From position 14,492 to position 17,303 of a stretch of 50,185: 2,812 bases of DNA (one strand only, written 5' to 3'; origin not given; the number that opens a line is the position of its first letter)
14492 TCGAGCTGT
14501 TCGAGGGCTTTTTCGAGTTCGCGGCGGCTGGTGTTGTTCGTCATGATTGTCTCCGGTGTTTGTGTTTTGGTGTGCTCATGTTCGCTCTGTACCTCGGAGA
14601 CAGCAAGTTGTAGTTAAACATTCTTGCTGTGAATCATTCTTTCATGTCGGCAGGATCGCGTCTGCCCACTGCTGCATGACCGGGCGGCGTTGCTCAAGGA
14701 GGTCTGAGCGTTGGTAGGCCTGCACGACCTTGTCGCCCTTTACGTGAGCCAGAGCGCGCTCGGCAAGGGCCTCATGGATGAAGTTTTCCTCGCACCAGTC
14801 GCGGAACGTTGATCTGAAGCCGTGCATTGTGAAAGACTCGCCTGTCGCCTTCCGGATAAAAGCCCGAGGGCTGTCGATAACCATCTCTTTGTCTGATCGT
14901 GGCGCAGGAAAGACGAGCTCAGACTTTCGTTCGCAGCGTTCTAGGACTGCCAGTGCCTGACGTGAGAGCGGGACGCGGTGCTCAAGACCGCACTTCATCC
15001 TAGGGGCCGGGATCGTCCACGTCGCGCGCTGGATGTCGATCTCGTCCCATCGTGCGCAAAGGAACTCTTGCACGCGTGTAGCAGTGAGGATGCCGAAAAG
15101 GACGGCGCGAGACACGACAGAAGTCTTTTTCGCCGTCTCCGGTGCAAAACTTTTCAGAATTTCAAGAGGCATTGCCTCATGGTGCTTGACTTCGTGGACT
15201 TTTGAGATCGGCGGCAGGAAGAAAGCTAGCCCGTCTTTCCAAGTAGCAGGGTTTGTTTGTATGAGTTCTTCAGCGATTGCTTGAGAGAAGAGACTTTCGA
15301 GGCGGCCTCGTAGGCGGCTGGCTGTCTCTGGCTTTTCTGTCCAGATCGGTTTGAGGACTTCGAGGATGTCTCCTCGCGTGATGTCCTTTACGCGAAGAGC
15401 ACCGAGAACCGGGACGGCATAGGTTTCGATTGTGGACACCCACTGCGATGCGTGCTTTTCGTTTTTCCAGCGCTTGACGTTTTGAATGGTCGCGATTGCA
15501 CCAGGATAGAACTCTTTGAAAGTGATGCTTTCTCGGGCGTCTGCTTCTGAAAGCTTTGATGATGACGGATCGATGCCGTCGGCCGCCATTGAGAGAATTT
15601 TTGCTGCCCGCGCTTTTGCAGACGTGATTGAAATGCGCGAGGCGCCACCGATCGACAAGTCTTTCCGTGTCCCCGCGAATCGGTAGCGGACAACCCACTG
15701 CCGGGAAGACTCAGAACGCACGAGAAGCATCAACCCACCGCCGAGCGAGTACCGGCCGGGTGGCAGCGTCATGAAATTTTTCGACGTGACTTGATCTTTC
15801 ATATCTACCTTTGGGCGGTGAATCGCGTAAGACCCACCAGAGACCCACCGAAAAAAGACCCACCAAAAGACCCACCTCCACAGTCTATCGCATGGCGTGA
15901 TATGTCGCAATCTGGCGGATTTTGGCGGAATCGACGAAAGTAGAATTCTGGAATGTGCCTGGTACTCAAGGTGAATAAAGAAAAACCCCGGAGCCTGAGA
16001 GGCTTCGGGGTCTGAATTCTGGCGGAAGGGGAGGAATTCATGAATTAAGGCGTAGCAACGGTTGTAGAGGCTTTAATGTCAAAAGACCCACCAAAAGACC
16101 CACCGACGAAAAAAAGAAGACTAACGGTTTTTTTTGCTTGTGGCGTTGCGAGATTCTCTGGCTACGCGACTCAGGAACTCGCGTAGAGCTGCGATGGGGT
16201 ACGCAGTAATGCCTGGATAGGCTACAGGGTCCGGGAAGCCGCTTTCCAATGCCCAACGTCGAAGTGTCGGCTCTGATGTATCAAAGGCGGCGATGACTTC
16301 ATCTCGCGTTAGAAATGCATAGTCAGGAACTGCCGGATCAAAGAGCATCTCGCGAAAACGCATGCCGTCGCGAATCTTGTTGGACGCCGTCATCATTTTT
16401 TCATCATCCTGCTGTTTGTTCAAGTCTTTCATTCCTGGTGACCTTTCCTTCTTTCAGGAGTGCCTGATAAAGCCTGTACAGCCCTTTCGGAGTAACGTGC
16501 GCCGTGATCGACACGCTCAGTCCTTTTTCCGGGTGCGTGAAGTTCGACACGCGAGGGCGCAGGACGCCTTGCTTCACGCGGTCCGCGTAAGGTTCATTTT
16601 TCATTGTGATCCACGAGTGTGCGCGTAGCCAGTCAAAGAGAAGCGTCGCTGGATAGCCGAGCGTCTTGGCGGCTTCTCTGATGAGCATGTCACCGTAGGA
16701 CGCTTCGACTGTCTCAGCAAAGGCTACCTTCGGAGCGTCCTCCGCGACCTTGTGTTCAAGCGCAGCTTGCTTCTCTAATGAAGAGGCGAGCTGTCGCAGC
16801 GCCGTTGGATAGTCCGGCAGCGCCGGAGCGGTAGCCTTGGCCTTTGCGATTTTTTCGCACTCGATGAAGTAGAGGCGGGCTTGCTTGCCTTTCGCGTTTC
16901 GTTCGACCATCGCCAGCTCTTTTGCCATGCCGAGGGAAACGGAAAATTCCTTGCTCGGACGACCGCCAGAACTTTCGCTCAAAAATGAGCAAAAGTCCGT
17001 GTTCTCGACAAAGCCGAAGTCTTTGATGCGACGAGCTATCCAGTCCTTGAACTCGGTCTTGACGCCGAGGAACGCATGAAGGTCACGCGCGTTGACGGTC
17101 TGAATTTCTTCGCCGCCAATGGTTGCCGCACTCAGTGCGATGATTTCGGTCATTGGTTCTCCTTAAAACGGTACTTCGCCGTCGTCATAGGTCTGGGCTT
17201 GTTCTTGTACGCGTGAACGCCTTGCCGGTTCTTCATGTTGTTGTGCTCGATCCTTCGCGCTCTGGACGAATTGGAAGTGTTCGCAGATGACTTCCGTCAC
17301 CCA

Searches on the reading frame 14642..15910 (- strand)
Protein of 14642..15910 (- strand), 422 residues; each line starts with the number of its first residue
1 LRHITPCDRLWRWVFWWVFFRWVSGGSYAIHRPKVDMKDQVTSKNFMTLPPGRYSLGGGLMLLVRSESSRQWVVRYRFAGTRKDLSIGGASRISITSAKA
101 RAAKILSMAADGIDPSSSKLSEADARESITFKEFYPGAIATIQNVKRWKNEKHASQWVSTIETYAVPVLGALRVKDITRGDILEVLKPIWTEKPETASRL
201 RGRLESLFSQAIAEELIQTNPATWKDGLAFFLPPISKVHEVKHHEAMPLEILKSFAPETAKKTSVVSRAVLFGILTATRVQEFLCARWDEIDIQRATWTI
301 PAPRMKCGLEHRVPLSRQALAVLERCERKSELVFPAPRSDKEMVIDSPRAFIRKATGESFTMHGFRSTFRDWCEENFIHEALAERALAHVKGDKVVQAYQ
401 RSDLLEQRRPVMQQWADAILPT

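Call 26: search_protein_families(library=pfam, proteins=[window:14642-15910:-], max_evalue=0.001)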
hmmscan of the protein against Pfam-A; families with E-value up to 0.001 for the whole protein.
window:14642-15910:- (422 aa): 3 families
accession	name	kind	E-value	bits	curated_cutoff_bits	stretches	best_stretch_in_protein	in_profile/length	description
PF22022.2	Phage_int_M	-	1.3e-23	83.5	27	1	145-223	13-91/96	Phage integrase central domain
PF13356.12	Arm-DNA-bind_3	-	1.4e-13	51.2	27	1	53-119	16-80/83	Arm DNA-binding domain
PF00589.27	Phage_integrase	-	3.5e-12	46.9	27.1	1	264-403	21-169/172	Phage integrase family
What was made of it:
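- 14642..15910 (-): P4-type integrase B, the integrase actually used. Arm-DNA-bind_3, Phage_int_M and Phage_integrase (call 26).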

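Call 65: search_protein_families(library=ncbifam, proteins=[window:14642-15910:-], max_evalue=0.01)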
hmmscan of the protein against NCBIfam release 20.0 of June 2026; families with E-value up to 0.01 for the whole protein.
window:14642-15910:- (422 aa): 1 family
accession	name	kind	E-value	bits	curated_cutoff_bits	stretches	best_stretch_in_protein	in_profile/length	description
NF007246.0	PRK09692.1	domain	1.9e-41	142.1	434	1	57-419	28-393/413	integrase domain-containing protein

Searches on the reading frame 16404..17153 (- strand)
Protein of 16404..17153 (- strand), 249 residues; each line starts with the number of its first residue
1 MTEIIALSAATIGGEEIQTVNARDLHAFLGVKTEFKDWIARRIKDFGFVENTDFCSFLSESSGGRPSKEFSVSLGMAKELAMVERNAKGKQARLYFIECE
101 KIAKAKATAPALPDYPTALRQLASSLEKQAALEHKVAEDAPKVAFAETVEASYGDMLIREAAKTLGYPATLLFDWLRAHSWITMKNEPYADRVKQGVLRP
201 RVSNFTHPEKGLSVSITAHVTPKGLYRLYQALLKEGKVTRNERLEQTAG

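Call 26: search_protein_families(library=pfam, proteins=[window:16404-17153:-], max_evalue=0.001)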
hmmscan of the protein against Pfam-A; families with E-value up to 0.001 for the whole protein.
window:16404-17153:- (249 aa): 2 families
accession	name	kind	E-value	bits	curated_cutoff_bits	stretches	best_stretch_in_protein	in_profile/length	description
PF08346.17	AntA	-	4.2e-25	88.6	27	1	20-86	1-68/68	AntA/AntB antirepressor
PF03374.19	ANT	-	2.2e-20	73.4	25.3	1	133-234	1-107/108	Phage antirepressor protein KilAC domain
